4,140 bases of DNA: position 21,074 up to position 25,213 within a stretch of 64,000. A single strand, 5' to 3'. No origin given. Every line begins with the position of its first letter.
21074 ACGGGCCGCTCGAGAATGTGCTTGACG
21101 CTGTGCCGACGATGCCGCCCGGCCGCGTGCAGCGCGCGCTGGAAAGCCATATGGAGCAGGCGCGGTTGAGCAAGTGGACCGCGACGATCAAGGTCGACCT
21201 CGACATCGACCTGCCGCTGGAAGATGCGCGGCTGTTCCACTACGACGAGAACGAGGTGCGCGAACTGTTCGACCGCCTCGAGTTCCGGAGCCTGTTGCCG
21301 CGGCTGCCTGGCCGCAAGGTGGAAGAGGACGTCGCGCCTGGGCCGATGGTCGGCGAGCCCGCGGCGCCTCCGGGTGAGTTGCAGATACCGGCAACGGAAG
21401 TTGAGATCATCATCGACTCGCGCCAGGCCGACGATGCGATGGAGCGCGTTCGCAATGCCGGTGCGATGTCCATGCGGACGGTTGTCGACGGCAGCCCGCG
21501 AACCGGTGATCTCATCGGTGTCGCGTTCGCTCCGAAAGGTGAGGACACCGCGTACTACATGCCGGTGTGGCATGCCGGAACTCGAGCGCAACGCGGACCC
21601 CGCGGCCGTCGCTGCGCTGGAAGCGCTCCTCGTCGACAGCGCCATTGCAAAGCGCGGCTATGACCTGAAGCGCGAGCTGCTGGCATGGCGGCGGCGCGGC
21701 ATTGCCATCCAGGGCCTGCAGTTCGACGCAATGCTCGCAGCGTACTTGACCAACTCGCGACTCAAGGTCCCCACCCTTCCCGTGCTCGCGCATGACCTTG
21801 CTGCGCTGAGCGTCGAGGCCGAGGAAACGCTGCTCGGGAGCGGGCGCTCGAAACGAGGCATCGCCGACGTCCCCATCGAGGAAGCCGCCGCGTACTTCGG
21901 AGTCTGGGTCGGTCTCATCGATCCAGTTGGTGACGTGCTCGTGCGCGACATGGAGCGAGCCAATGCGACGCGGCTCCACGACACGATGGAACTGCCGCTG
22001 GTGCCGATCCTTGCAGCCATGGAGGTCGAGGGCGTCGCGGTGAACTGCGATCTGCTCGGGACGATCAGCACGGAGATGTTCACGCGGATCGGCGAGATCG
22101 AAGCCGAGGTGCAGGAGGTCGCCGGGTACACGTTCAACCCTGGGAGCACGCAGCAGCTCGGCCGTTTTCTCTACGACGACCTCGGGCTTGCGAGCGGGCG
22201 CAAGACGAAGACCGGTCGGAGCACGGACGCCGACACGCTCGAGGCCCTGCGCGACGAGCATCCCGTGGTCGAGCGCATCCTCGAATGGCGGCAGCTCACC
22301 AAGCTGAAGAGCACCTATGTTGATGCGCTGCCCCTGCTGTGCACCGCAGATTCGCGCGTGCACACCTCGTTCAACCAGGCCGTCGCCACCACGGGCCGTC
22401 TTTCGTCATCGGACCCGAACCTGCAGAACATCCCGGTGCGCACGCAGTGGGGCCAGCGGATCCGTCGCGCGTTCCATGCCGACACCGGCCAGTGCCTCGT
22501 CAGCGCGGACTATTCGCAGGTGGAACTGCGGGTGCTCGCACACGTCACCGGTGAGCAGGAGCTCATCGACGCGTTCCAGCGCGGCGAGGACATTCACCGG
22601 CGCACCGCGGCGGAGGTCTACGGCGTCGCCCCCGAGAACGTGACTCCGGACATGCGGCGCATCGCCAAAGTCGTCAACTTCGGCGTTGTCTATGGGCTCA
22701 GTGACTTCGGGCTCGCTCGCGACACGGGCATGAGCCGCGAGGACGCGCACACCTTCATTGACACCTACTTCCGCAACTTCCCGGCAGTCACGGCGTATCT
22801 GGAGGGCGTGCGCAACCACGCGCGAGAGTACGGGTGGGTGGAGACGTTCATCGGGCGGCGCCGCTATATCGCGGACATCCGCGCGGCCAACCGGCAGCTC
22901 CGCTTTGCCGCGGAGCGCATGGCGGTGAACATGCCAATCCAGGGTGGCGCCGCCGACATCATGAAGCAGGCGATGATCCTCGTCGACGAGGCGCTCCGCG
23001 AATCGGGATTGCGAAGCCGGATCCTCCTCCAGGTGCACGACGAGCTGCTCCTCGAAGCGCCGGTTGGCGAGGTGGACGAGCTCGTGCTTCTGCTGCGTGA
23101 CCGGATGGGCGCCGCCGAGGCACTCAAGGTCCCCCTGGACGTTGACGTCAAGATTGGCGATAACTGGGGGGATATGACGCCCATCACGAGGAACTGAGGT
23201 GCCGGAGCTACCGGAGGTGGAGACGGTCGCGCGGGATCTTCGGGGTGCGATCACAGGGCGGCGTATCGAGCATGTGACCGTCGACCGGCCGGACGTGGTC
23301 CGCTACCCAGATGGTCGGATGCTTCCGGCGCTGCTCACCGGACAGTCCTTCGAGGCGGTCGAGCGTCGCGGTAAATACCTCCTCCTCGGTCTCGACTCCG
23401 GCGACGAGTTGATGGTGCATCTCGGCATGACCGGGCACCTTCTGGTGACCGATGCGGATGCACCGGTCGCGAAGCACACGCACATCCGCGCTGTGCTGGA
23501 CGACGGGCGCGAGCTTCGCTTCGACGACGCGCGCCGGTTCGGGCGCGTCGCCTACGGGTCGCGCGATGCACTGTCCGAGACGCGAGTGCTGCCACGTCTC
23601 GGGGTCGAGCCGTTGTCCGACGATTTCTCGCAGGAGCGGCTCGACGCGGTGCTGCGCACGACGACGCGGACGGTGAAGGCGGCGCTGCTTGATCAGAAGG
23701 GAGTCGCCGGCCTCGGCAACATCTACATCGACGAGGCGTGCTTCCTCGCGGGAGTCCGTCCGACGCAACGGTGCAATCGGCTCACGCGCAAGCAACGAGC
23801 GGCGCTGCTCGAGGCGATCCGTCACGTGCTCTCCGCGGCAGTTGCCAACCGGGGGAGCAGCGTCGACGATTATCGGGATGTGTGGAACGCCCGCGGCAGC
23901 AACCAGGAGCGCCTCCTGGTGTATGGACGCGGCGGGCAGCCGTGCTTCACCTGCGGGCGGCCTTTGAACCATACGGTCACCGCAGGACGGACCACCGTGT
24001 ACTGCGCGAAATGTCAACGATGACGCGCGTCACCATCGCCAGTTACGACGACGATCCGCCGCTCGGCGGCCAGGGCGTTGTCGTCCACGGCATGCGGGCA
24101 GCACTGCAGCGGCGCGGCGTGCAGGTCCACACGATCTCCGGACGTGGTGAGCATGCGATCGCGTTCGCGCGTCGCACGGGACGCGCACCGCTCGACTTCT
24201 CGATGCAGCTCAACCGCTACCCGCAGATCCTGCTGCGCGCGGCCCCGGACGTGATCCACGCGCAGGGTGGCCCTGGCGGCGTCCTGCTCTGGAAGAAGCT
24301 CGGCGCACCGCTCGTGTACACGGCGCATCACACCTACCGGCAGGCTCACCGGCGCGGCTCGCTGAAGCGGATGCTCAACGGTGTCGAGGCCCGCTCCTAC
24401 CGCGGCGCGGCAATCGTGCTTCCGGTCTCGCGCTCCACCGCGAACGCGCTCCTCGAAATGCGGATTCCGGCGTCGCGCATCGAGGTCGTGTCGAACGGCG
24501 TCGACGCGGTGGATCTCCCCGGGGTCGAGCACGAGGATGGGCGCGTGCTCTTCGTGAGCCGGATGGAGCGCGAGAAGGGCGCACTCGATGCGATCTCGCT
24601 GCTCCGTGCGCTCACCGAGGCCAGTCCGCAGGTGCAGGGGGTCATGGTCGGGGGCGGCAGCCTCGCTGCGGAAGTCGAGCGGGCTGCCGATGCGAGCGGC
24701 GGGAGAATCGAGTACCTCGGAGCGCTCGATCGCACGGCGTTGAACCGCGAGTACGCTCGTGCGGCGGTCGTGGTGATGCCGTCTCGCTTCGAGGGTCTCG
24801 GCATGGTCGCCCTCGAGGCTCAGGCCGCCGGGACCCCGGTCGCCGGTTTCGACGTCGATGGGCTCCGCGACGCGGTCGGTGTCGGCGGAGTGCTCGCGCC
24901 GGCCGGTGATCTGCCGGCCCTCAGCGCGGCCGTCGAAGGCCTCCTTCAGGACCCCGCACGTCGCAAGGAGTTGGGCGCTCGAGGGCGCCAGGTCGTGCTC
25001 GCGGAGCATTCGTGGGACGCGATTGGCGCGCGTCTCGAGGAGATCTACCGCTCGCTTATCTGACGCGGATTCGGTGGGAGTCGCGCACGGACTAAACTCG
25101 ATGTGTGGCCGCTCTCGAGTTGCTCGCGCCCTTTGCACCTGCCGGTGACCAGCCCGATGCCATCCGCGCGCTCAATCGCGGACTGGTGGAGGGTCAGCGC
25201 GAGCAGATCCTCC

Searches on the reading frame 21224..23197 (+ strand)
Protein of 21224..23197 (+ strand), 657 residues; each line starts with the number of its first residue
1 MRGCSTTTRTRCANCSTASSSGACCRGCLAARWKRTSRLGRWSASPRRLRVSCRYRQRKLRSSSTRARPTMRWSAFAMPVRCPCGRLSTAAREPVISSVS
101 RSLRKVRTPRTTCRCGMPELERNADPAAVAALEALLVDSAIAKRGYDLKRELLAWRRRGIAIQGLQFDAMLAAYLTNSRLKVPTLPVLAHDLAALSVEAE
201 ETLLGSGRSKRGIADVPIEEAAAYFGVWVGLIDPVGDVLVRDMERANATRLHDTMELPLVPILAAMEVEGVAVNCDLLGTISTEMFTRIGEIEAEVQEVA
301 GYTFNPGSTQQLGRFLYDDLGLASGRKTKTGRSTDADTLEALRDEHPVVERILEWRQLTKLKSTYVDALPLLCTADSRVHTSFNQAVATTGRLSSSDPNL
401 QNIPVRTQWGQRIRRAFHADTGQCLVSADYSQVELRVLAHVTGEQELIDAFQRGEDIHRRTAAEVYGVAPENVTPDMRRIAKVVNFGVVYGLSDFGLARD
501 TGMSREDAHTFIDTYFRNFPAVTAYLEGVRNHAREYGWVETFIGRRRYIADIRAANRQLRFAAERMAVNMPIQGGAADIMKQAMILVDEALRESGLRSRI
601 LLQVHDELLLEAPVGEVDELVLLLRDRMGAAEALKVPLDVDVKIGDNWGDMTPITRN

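Call 37: search_protein_families(library=pfam, proteins=[window:21224-23197:+], max_evalue=0.001)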
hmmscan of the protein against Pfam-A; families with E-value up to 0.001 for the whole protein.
window:21224-23197:+ (657 aa): 2 families
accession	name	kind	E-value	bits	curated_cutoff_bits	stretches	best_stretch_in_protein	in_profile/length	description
PF00476.26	DNA_pol_A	-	1.2e-150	502.2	34.3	1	277-650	3-381/381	DNA polymerase family A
PF22619.2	DNA_polI_exo1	-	7.3e-13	49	27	1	131-210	39-118/140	DNA polymerase I, ribonuclease H-like domain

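Call 54: find_encoding_contigs(protein=window:21224-23197:+, flank=1000, max_places=3)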
Protein window:21224-23197:+ (657 aa): no gene with exactly this product is on record in the collection.

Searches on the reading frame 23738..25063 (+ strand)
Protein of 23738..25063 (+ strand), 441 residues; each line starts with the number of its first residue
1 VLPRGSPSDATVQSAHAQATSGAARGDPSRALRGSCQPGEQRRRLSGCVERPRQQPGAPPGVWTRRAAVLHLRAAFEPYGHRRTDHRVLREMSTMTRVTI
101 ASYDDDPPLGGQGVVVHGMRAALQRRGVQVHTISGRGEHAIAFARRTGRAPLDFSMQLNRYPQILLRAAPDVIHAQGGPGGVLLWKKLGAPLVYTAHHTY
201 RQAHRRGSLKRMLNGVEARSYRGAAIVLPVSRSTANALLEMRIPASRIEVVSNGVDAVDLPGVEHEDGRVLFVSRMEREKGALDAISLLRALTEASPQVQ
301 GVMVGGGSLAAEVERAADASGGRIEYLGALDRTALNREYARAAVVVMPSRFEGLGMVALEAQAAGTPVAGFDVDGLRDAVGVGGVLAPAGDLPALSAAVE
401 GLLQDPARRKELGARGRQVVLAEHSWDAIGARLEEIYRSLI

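Call 37: search_protein_families(library=pfam, proteins=[window:23738-25063:+], max_evalue=0.001)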
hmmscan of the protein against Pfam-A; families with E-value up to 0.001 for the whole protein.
window:23738-25063:+ (441 aa): 6 families
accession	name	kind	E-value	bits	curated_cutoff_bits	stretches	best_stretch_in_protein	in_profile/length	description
PF00534.26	Glycos_transf_1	-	4.4e-26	91.9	26.4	1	265-418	13-171/172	Glycosyl transferases group 1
PF13692.12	Glyco_trans_1_4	-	1.9e-25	90.2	27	1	269-405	3-142/142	Glycosyl transferases group 1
PF13439.12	Glyco_transf_4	-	2e-25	90.2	28.5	1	110-256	2-167/170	Glycosyltransferase Family 4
PF13579.12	Glyco_trans_4_4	-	5.5e-16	59.7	29.7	1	110-254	1-158/158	Glycosyl transferase 4-like domain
PF20706.3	GT4-conflict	-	1.6e-10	40.9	26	1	234-368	160-308/385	Family 4 Glycosyltransferase in conflict systems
PF13524.12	Glyco_trans_1_2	-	1.3e-09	38.6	25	1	288-433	5-142/144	Glycosyl transferase-like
